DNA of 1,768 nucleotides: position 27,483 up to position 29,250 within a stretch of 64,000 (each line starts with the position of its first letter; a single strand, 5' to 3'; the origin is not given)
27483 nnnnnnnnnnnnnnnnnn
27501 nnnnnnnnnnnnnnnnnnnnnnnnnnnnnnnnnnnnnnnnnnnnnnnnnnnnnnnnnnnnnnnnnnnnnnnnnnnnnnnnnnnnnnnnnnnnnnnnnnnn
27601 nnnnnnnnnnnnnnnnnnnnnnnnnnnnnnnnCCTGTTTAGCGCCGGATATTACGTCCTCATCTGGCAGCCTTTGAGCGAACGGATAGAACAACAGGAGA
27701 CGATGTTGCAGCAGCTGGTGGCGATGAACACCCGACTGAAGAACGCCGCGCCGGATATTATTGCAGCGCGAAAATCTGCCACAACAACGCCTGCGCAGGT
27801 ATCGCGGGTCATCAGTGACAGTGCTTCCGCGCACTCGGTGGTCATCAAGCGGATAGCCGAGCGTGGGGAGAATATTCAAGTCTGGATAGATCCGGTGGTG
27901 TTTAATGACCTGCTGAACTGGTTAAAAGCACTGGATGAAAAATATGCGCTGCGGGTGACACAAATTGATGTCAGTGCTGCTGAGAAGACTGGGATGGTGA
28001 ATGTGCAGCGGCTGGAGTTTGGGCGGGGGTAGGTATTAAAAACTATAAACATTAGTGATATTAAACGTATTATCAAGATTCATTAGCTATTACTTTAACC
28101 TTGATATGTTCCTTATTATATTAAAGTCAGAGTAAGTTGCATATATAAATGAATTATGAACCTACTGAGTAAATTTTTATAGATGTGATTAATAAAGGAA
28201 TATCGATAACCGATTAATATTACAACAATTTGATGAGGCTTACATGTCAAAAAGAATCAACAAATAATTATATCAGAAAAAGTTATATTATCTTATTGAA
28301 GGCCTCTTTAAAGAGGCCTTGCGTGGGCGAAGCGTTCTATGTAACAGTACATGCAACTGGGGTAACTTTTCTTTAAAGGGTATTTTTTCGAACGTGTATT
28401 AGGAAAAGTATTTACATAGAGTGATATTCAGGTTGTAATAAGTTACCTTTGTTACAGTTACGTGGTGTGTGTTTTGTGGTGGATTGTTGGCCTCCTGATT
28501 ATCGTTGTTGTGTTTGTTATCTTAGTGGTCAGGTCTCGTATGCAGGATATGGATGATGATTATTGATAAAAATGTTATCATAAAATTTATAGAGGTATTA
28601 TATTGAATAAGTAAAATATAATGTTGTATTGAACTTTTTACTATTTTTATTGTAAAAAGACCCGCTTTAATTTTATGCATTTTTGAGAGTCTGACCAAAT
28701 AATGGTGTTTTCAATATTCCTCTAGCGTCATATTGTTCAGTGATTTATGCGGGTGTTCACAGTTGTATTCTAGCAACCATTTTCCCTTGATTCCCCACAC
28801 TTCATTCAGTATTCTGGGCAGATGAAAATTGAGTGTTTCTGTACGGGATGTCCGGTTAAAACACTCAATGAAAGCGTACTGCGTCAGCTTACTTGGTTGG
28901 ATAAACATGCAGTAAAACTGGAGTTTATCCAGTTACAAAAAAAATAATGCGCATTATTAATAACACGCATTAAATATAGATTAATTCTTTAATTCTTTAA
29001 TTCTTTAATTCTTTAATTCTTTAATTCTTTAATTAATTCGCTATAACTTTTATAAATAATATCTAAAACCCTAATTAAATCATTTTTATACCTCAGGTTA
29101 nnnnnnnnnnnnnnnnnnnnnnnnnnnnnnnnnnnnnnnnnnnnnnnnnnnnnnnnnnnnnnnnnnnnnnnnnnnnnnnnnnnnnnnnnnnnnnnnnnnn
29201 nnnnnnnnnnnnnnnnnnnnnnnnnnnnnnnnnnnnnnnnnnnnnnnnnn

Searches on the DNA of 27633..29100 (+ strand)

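Call 3: search_dna_similar(query=window:28033-28710:+, collection=ecoli_genomes, mode=near, max_rows=30, rows=spread)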
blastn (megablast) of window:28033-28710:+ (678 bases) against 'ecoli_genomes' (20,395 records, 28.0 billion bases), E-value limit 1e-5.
Records with a match: 52; places in all: 52; records where one place covers at least 80% of the query: 22.
Genomes with a match: 52 of 5426; with a place that covers at least 80% of the query: 22. Places per genome that has any: lowest 1, median 1, highest 1. On chromosomes: 51 places; on plasmids: 1.
Best place of each record, by identity: >=99% 22; 80-90% 30.
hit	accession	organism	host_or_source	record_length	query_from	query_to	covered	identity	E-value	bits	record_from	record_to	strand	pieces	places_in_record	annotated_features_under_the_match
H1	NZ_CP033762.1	Escherichia coli strain FDAARGOS_536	Homo sapiens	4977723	1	678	100%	100.0%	0e+0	1253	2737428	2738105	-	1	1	none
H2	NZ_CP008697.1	Escherichia coli strain ST648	Homo sapiens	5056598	1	678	100%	100.0%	0e+0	1253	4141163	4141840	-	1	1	none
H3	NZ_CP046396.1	Escherichia coli strain ampC_0069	Homo sapiens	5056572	1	678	100%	100.0%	0e+0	1253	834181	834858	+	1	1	none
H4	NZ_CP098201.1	Escherichia coli strain Z0117EC0056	Canis lupus familiaris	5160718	1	678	100%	100.0%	0e+0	1253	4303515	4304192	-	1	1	none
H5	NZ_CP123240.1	Escherichia coli strain YZLc1-3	chicken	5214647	1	678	100%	100.0%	0e+0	1253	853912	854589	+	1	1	none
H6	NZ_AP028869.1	Escherichia coli strain JBEHAAB-19-0176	Homo sapiens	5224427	1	678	100%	100.0%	0e+0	1253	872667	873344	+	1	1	none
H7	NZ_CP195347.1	Escherichia coli strain 24AR0376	Homo sapiens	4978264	1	678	100%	100.0%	0e+0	1253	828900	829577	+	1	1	none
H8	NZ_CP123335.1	Escherichia coli strain AREA_492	Homo sapiens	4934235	1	678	100%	100.0%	0e+0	1253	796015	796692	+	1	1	none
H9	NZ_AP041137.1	Escherichia coli strain WR14-2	Homo sapiens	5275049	1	678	100%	100.0%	0e+0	1253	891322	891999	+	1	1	none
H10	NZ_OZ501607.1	Escherichia coli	Homo sapiens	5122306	1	678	100%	100.0%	0e+0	1253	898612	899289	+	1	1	none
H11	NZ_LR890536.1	Escherichia coli strain MSB1_8B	Homo sapiens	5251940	1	678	100%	100.0%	0e+0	1253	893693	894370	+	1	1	none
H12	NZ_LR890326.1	Escherichia coli strain MINF_1A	Homo sapiens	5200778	1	678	100%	100.0%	0e+0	1253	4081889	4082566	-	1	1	none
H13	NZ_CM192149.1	Escherichia coli strain Ec-U3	Homo sapiens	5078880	1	678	100%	100.0%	0e+0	1253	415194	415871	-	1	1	none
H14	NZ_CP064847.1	Escherichia coli strain 20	wastewater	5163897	1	535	79%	83.7%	2e-138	501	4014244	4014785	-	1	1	none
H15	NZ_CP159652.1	Escherichia coli strain Z226-1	hospital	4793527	1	535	79%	83.7%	2e-138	501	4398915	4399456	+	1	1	none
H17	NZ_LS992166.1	Escherichia coli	-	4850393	1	534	79%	83.8%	1e-139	505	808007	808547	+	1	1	none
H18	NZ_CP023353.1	Escherichia coli strain 746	canine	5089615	1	534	79%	83.6%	7e-138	499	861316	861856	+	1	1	none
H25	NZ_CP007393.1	Escherichia coli strain ST2747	-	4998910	5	538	79%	83.6%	2e-137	497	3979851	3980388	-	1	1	none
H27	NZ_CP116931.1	Escherichia coli strain MLI106K1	Homo sapiens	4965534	1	534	79%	80.9%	3e-107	398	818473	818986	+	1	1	none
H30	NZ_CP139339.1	Escherichia coli strain YZ22MPE6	pork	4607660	150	537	57%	84.9%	1e-105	392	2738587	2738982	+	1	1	none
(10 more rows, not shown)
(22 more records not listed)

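Call 6: get_annotated_region(hit=H2, flank=6000)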
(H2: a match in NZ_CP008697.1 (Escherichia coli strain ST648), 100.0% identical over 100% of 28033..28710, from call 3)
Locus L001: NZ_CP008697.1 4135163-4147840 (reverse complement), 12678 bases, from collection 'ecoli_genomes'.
description: Escherichia coli strain ST648 isolate Pleural Effusion of Patients with Empyema Thoracis chromosome, complete genome
organism: Escherichia coli strain ST648 (NCBI taxid 562)
replicon: chromosome; assembly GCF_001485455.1
host: Homo sapiens; source: Pleural Effusion; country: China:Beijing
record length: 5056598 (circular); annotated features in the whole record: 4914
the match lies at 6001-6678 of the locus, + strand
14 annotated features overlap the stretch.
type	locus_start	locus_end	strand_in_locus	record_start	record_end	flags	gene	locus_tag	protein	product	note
CDS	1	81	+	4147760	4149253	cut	gspE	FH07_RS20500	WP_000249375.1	type II secretion system ATPase GspE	-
CDS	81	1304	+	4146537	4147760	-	gspF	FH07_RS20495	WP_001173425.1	type II secretion system inner membrane protein GspF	-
CDS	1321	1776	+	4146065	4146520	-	gspG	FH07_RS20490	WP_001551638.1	type II secretion system major pseudopilin GspG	-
CDS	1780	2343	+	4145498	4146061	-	gspH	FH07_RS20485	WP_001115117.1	type II secretion system minor pseudopilin GspH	-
CDS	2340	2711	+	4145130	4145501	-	gspI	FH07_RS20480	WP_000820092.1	type II secretion system minor pseudopilin GspI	-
CDS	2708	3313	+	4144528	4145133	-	gspJ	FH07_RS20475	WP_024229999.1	type II secretion system minor pseudopilin GspJ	-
CDS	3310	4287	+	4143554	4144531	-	gspK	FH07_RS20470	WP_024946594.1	type II secretion system minor pseudopilin GspK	-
CDS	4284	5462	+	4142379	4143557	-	gspL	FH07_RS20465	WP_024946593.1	type II secretion system protein GspL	-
CDS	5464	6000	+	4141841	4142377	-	yghD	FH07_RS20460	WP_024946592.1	GspM family type II secretion system protein YghD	-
CDS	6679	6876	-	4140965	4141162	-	-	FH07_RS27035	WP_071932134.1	integrase core domain-containing protein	-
CDS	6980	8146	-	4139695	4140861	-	-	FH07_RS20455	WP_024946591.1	tetratricopeptide repeat protein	-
CDS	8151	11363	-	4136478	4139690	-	-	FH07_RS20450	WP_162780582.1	glycosyltransferase family 29 protein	-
CDS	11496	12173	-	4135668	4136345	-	-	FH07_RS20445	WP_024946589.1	ABC transporter ATP-binding protein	-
CDS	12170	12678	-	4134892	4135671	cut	-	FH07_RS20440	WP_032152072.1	ABC transporter permease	-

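Call 7: get_annotated_region(hit=H14, flank=6000)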
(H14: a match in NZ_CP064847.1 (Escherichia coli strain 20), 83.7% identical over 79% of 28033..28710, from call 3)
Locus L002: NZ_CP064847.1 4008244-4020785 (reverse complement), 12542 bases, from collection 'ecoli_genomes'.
description: Escherichia coli strain 20 chromosome, complete genome
organism: Escherichia coli strain 20 (NCBI taxid 562)
replicon: chromosome; assembly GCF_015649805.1
host: -; source: wastewater; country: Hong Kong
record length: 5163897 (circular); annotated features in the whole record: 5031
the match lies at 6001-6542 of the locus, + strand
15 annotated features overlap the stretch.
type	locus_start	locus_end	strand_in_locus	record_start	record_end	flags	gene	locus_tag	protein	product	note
CDS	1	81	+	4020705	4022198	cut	gspE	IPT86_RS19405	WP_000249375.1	type II secretion system ATPase GspE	-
CDS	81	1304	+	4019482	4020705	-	gspF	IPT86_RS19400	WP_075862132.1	type II secretion system inner membrane protein GspF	-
CDS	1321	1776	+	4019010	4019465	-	gspG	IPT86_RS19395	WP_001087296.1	type II secretion system major pseudopilin GspG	-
CDS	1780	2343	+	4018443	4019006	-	gspH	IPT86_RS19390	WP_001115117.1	type II secretion system minor pseudopilin GspH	-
CDS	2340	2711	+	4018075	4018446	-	gspI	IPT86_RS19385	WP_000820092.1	type II secretion system minor pseudopilin GspI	-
CDS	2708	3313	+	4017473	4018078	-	gspJ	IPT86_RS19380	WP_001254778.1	type II secretion system minor pseudopilin GspJ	-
CDS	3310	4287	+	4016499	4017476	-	gspK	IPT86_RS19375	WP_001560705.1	type II secretion system minor pseudopilin GspK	-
CDS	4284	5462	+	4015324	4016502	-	gspL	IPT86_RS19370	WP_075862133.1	type II secretion system protein GspL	-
CDS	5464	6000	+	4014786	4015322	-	yghD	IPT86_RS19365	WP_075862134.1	GspM family type II secretion system protein YghD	-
CDS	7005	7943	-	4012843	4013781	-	-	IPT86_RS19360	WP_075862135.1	glycosyltransferase family 2 protein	-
CDS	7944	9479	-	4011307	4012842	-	-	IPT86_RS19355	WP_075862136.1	glycosyltransferase family 29 protein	-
CDS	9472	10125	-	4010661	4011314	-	-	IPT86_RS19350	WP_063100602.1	acyltransferase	-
CDS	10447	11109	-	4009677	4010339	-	-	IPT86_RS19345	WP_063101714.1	ABC transporter ATP-binding protein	-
CDS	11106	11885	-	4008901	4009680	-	-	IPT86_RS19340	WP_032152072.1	ABC transporter permease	-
CDS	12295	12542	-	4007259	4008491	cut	-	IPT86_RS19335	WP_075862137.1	capsule biosynthesis protein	-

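Call 8: get_annotated_region(hit=H27, flank=6000)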
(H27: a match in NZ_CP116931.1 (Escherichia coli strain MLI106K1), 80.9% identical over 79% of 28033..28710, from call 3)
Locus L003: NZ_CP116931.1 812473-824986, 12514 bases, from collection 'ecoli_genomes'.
description: Escherichia coli strain MLI106K1 chromosome, complete genome
organism: Escherichia coli strain MLI106K1 (NCBI taxid 562)
replicon: chromosome; assembly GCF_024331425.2
host: Homo sapiens; source: stool sample; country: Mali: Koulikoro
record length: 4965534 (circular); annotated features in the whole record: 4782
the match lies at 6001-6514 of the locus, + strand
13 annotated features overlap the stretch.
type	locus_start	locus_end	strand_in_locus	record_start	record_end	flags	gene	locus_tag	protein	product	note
CDS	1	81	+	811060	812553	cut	gspE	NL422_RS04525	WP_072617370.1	type II secretion system ATPase GspE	-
CDS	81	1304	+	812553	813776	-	gspF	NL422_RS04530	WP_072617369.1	type II secretion system inner membrane protein GspF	-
CDS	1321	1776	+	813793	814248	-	gspG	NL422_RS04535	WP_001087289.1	type II secretion system major pseudopilin GspG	-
CDS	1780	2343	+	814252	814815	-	gspH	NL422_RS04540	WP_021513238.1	type II secretion system minor pseudopilin GspH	-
CDS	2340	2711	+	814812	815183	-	gspI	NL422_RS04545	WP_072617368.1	type II secretion system minor pseudopilin GspI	-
CDS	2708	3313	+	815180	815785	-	gspJ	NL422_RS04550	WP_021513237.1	type II secretion system minor pseudopilin GspJ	-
CDS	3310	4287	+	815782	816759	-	gspK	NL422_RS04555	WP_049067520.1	type II secretion system minor pseudopilin GspK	-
CDS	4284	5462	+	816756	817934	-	gspL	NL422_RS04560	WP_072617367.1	type II secretion system protein GspL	-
CDS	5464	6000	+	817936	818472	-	yghD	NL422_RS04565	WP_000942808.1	GspM family type II secretion system protein YghD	-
CDS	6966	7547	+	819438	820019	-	-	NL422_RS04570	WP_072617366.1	acyltransferase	-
CDS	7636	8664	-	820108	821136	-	galE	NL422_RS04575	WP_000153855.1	UDP-glucose 4-epimerase GalE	-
CDS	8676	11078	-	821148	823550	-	-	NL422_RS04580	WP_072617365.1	glycosyltransferase family 29 protein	-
CDS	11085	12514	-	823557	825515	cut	-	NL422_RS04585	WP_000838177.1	glycosyltransferase family 4 protein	-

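Call 9: get_annotated_region(hit=H30, flank=6000)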
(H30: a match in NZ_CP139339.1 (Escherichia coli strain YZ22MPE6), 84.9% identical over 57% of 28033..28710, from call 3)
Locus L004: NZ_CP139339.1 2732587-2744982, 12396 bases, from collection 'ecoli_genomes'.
description: Escherichia coli strain YZ22MPE6 chromosome, complete genome
organism: Escherichia coli strain YZ22MPE6 (NCBI taxid 562)
replicon: chromosome; assembly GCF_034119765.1
host: -; source: pork; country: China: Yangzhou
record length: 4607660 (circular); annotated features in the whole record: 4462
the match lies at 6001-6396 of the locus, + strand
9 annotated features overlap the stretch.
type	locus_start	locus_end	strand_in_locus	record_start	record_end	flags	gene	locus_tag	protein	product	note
CDS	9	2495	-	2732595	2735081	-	-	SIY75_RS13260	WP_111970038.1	fimbrial biogenesis outer membrane usher protein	-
CDS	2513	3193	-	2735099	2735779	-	-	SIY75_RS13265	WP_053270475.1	fimbrial assembly chaperone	-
CDS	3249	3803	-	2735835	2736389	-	yehD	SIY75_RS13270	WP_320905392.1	fimbrial protein YehD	-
CDS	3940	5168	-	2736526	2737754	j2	-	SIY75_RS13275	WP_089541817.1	IS3 family transposase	programmed frameshift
CDS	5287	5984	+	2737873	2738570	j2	-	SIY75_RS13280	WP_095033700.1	IS1-like element IS1B family transposase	programmed frameshift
CDS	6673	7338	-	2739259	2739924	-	-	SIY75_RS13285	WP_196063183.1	acyltransferase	-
CDS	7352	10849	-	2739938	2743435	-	-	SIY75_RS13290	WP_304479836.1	HAD family hydrolase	-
CDS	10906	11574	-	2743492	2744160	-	-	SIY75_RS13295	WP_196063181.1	ABC transporter ATP-binding protein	-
CDS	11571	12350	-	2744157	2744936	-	-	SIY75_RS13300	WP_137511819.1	ABC transporter permease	-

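Call 13: search_dna_similar(query=window:28033-28710:+, collection=ecoli_genomes, mode=distant, max_rows=40, rows=spread)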
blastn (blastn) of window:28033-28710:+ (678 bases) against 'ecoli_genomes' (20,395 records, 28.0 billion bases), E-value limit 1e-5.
Records with a match: 95; places in all: 96; records where one place covers at least 80% of the query: 22.
Genomes with a match: 94 of 5426; with a place that covers at least 80% of the query: 22. Places per genome that has any: lowest 1, median 1, highest 2. On chromosomes: 78 places; on plasmids: 18.
Best place of each record, by identity: >=99% 22; 80-90% 73.
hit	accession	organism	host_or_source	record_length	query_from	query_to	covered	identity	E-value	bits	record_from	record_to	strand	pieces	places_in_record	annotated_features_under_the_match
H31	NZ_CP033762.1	Escherichia coli strain FDAARGOS_536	Homo sapiens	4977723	1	678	100%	100.0%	0e+0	1223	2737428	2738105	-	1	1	none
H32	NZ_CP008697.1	Escherichia coli strain ST648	Homo sapiens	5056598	1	678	100%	100.0%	0e+0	1223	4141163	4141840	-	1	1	none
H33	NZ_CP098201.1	Escherichia coli strain Z0117EC0056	Canis lupus familiaris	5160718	1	678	100%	100.0%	0e+0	1223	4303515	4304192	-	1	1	none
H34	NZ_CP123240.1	Escherichia coli strain YZLc1-3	chicken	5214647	1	678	100%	100.0%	0e+0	1223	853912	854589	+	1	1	none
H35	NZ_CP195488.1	Escherichia coli strain 21AR0173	Homo sapiens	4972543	1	678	100%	100.0%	0e+0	1223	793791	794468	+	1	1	none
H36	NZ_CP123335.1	Escherichia coli strain AREA_492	Homo sapiens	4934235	1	678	100%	100.0%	0e+0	1223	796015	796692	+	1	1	none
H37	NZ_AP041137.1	Escherichia coli strain WR14-2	Homo sapiens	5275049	1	678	100%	100.0%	0e+0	1223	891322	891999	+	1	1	none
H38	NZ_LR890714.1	Escherichia coli strain MSB1_6C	Homo sapiens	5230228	1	678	100%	100.0%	0e+0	1223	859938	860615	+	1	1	none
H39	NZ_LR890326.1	Escherichia coli strain MINF_1A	Homo sapiens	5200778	1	678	100%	100.0%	0e+0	1223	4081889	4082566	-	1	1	none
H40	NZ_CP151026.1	Escherichia coli strain 19KM1831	Dog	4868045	1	537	79%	82.9%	7e-153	550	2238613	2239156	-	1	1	none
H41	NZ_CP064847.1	Escherichia coli strain 20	wastewater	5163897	1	535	79%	83.1%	2e-153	551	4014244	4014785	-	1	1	none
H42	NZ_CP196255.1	Escherichia coli strain ECE313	Homo sapiens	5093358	1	535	79%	83.1%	2e-153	551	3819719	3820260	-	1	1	none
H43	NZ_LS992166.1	Escherichia coli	-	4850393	1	534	79%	83.2%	6e-154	554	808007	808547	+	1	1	none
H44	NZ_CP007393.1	Escherichia coli strain ST2747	-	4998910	5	537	79%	83.3%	2e-154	554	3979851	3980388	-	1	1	none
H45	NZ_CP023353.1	Escherichia coli strain 746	canine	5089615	1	534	79%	83.0%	7e-153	549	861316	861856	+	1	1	none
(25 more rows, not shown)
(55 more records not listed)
